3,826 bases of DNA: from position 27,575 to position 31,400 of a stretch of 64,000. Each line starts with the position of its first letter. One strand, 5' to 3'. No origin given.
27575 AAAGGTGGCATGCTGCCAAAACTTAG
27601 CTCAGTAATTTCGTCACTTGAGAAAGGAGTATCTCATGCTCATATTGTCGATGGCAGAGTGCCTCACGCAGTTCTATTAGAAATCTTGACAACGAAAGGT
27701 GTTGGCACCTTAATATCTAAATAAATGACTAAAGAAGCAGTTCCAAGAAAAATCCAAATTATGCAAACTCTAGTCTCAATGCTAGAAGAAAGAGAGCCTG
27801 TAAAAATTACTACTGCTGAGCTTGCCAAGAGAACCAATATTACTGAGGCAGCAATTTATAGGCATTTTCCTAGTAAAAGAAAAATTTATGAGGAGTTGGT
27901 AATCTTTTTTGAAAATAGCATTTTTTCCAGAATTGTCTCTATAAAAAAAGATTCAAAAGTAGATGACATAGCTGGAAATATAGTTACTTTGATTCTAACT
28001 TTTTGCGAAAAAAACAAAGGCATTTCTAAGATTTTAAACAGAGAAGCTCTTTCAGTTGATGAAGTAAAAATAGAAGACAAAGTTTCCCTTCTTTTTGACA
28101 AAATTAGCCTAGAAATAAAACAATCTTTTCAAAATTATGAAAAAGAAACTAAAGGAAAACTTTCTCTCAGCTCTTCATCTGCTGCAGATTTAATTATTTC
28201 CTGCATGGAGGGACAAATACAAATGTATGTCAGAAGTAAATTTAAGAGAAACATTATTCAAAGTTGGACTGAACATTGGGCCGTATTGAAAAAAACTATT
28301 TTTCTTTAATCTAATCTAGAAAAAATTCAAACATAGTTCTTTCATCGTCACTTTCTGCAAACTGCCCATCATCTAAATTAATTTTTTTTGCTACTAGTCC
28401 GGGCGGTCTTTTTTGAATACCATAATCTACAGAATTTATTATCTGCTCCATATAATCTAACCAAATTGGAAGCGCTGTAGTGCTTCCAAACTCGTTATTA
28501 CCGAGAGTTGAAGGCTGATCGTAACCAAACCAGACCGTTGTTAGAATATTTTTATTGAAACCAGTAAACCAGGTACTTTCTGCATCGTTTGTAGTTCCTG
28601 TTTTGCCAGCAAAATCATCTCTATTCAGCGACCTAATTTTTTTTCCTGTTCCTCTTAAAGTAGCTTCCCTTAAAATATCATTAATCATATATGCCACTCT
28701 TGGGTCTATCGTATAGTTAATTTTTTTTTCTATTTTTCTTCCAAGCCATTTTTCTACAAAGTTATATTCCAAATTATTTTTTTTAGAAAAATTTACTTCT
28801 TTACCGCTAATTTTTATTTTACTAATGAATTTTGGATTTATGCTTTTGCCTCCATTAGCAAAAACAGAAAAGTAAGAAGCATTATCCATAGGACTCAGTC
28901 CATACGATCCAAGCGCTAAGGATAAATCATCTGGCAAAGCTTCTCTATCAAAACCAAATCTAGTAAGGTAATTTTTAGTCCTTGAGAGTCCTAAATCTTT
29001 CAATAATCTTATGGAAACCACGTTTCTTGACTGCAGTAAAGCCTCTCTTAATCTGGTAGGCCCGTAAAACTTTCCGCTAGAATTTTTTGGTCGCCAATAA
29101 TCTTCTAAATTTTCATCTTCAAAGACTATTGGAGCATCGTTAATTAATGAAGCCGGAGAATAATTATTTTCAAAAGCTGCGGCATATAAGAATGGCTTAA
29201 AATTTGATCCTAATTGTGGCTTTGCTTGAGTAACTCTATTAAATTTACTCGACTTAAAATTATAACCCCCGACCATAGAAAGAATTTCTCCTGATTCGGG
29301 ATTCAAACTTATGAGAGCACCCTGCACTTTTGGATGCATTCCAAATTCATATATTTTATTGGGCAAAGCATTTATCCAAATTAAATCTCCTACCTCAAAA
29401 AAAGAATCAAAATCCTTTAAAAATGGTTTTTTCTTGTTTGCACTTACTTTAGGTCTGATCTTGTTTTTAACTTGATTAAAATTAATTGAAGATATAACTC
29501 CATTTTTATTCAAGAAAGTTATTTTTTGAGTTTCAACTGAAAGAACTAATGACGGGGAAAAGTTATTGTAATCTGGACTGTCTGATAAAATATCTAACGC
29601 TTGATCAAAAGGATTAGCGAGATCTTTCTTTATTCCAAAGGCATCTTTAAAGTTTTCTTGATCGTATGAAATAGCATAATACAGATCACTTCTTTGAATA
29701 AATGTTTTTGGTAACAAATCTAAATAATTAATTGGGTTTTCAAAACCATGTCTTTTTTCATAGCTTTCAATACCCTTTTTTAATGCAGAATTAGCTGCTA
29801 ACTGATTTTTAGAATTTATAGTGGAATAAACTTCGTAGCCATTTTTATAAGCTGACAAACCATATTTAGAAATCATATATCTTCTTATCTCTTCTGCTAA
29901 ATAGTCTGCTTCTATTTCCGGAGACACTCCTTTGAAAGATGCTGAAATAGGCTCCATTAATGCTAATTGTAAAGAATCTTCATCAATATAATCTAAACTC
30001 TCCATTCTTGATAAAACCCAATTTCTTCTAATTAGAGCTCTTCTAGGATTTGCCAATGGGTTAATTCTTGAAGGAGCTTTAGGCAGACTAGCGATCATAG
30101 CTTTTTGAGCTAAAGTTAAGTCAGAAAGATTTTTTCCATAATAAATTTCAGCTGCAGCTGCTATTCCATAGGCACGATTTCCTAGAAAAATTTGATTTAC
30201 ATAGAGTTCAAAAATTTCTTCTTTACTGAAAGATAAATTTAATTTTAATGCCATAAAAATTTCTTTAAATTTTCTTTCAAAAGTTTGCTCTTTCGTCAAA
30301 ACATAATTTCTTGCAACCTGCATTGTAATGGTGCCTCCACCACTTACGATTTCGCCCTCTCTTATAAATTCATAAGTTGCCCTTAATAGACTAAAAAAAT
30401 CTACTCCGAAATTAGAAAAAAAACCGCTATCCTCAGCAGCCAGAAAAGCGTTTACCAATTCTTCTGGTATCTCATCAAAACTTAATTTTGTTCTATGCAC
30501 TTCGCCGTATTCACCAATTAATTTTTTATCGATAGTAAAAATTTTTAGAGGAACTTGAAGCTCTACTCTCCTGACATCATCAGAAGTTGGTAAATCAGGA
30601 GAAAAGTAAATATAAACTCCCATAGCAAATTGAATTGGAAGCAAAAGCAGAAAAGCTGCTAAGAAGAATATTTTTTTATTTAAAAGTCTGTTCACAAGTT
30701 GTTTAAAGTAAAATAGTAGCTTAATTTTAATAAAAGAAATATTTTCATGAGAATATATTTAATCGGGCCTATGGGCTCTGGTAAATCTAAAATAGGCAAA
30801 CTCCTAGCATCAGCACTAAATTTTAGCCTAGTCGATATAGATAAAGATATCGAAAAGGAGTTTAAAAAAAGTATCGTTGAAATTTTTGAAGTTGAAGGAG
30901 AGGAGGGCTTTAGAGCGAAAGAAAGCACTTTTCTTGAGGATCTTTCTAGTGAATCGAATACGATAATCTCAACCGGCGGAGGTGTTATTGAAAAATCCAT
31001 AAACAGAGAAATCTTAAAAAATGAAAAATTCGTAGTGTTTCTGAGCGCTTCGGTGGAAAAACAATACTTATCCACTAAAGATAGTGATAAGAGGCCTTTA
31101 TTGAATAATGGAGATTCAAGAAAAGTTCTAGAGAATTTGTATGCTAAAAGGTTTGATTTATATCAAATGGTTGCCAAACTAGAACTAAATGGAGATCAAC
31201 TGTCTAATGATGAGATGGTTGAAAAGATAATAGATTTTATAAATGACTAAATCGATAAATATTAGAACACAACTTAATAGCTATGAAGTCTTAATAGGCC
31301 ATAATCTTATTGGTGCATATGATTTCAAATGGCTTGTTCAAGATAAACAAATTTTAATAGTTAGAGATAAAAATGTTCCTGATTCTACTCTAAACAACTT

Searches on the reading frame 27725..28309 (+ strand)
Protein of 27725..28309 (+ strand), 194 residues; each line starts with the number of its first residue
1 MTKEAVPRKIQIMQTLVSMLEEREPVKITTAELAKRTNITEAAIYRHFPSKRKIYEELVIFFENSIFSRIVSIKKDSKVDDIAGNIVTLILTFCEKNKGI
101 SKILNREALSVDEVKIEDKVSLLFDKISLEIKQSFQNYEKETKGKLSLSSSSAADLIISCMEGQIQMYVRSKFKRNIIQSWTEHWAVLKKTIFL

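Call 68: search_protein_families(library=pfam, proteins=[window:27725-28309:+], max_evalue=0.00001)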
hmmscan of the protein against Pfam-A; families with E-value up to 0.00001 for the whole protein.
window:27725-28309:+ (194 aa): 2 families
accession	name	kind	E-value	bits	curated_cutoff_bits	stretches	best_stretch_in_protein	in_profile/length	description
PF22276.1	SlmA-like_C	-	7.3e-18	65.1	27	1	85-190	9-114/117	Tetracyclin repressor-like, C-terminal domain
PF00440.29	TetR_N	-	4.8e-09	36.3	24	1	20-58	9-47/47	Bacterial regulatory proteins, tetR family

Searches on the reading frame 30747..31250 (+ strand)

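Call 68: search_protein_families(library=pfam, proteins=[window:30747-31250:+], max_evalue=0.00001)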
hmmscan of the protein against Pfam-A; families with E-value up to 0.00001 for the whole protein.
window:30747-31250:+ (167 aa): 1 family
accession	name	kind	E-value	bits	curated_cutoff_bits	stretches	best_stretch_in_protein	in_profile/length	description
PF01202.28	SKI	-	3.2e-46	157.8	22.1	1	9-165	1-158/159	Shikimate kinase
